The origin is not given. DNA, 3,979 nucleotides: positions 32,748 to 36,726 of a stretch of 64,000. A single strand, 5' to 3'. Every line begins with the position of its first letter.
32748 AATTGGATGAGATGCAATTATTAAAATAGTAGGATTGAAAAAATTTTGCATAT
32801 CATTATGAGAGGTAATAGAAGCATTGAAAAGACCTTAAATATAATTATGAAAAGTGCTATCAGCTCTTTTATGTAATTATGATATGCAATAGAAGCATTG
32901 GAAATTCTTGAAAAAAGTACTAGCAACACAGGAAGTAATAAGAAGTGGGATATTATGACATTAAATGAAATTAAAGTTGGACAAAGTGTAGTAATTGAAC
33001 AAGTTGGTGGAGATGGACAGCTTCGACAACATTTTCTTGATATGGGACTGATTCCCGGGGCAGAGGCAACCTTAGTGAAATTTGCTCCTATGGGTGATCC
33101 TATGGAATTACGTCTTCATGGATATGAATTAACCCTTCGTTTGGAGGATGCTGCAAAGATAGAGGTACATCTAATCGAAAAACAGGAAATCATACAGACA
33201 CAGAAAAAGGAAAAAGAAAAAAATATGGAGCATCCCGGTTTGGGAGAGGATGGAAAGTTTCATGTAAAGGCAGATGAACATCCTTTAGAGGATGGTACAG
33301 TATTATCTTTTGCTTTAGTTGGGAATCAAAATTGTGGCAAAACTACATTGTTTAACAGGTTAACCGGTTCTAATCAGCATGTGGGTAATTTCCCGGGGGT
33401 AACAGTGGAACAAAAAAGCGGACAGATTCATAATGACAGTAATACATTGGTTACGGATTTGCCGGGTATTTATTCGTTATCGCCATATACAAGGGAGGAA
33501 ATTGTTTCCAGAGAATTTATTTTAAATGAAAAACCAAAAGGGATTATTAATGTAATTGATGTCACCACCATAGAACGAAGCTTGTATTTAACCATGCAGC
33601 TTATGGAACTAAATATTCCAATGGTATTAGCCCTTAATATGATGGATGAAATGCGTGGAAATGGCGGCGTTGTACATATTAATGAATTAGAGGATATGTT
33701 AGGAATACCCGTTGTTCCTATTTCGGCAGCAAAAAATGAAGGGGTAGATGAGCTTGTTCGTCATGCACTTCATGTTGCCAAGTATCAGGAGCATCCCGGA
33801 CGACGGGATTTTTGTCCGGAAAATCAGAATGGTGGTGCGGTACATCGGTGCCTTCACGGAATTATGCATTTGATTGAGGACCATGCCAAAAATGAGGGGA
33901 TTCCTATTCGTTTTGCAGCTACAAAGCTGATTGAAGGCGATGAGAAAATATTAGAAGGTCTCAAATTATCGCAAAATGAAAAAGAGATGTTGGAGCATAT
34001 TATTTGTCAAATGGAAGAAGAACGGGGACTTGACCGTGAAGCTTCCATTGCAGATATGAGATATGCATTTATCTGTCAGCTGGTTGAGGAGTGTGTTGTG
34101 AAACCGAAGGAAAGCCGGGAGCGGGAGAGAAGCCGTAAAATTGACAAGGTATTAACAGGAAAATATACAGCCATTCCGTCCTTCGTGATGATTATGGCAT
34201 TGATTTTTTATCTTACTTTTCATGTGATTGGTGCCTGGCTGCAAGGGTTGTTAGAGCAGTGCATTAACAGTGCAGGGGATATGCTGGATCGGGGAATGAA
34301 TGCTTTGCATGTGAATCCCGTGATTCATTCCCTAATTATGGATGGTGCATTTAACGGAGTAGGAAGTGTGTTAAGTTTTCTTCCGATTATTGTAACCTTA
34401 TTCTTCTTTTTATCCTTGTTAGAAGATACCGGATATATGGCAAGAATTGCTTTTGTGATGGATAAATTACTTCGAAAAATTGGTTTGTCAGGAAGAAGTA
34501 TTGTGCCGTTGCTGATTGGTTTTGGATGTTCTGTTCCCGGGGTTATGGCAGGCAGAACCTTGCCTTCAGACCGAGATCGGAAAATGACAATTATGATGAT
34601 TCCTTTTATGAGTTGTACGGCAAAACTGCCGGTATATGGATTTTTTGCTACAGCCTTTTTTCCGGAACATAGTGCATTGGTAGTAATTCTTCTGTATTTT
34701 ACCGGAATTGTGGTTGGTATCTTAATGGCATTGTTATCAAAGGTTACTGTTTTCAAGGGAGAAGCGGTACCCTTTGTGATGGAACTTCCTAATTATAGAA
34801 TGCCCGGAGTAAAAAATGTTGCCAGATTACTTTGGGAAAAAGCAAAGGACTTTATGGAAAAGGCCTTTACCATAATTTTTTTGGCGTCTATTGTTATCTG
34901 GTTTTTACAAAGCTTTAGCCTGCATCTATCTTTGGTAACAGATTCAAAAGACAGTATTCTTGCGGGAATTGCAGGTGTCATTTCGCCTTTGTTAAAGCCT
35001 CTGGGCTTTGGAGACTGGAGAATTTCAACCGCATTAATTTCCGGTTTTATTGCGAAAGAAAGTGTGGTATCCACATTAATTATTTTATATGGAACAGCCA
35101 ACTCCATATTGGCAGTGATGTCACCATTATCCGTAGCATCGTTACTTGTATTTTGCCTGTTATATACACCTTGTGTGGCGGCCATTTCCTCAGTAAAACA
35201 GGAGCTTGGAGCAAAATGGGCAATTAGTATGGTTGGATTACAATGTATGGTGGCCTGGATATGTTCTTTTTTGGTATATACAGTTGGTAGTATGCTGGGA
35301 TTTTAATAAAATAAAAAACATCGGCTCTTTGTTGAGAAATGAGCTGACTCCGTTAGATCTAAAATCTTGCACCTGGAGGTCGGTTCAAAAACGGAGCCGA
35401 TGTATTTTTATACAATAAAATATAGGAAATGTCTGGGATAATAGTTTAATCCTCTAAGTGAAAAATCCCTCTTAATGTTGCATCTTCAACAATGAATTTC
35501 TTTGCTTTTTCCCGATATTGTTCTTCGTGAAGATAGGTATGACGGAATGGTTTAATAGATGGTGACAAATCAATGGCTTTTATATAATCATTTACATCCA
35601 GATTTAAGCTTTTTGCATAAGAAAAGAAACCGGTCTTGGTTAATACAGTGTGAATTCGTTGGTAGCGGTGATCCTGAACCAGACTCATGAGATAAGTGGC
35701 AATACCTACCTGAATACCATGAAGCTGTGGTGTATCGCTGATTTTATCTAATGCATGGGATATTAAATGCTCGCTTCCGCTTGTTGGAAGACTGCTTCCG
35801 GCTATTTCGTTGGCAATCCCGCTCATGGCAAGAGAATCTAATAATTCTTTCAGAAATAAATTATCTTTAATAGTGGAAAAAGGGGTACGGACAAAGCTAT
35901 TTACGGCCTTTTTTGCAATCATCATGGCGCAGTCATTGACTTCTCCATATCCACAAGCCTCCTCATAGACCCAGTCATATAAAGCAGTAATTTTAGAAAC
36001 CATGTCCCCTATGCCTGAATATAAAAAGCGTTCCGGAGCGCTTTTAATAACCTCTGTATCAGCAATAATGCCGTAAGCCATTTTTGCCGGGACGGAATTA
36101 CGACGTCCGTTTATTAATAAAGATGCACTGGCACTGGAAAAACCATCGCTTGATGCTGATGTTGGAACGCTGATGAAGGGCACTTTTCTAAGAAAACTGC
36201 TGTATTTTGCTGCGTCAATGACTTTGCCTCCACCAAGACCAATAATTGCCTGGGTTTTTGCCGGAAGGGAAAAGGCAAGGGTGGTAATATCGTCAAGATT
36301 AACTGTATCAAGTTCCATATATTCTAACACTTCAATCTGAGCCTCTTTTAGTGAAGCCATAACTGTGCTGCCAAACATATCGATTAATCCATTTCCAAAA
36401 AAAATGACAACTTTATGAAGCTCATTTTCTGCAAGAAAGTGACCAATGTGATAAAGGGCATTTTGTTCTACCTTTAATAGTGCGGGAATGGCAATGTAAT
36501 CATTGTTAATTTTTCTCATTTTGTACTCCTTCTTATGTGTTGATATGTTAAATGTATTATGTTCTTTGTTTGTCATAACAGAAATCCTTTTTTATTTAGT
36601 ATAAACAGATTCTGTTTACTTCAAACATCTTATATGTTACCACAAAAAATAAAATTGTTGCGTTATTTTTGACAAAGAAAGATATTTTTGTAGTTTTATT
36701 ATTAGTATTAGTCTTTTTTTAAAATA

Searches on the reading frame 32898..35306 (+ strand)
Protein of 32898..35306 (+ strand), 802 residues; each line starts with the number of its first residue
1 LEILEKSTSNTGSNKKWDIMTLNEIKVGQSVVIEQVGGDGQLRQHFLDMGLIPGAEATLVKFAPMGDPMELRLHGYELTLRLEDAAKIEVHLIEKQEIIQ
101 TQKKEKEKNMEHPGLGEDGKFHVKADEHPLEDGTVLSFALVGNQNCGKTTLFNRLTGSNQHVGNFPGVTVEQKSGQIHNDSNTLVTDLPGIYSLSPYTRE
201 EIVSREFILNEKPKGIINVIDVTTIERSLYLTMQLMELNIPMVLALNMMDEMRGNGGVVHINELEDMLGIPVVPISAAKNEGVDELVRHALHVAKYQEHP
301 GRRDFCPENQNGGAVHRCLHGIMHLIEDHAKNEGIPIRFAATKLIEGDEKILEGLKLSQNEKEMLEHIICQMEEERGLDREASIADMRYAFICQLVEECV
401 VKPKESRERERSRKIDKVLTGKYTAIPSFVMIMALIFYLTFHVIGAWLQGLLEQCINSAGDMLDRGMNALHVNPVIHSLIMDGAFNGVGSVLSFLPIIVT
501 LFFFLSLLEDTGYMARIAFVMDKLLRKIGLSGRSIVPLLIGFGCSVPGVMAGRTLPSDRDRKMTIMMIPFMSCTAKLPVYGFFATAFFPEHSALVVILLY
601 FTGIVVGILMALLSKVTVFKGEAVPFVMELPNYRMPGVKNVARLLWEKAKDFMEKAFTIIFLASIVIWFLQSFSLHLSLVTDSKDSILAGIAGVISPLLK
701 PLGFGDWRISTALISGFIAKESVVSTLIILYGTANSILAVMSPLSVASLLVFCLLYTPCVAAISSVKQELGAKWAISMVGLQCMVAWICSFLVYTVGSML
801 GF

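Call 88: search_protein_families(library=pfam, proteins=[window:32898-35306:+], max_evalue=0.00001)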
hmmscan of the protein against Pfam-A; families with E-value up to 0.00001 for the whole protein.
window:32898-35306:+ (802 aa): 7 families
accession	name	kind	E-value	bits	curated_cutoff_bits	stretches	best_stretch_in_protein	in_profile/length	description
PF02421.24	FeoB_N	-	1.3e-63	213.6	27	1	138-289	3-155/156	Ferrous iron transport protein B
PF07670.19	Gate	-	5.8e-39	133.2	29.6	2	491-584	1-101/104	Nucleoside recognition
PF04023.20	FeoA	-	4.7e-20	71.9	23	1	20-91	1-73/74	FeoA domain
PF07664.17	FeoB_C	-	5.8e-20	71.2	26.6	1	596-648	1-54/54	Ferrous iron transport protein B C terminus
PF01926.29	MMR_HSR1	-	1.5e-18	67.4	21.9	1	138-247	2-112/113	50S ribosome-binding GTPase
PF17910.6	FeoB_Cyto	-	6.2e-17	62.2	23.4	1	314-400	4-89/90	FeoB cytosolic helical domain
PF09439.16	SRPRB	-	3.7e-06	26.9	25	1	138-232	6-92/178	Signal recognition particle receptor beta subunit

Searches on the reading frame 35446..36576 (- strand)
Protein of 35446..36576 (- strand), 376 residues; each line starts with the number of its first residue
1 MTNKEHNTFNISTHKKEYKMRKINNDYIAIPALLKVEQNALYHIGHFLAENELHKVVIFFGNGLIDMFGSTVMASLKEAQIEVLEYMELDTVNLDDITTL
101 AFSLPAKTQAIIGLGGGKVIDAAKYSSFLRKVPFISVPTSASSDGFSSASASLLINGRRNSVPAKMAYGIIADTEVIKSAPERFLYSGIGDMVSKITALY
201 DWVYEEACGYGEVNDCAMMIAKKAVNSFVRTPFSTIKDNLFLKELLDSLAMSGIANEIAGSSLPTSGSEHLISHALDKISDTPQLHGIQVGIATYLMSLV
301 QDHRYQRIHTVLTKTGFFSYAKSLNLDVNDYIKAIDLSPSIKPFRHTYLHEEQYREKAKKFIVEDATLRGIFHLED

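Call 88: search_protein_families(library=pfam, proteins=[window:35446-36576:-], max_evalue=0.00001)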
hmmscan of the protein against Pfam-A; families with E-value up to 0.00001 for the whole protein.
window:35446-36576:- (376 aa): 2 families
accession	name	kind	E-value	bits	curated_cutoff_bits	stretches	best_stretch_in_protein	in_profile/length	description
PF13685.12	Fe-ADH_2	-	7.2e-37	127.1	28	1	36-181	2-149/149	Iron-containing alcohol dehydrogenase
PF00465.25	Fe-ADH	-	4.9e-13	49.4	31.3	1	36-153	6-143/168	Iron-containing alcohol dehydrogenase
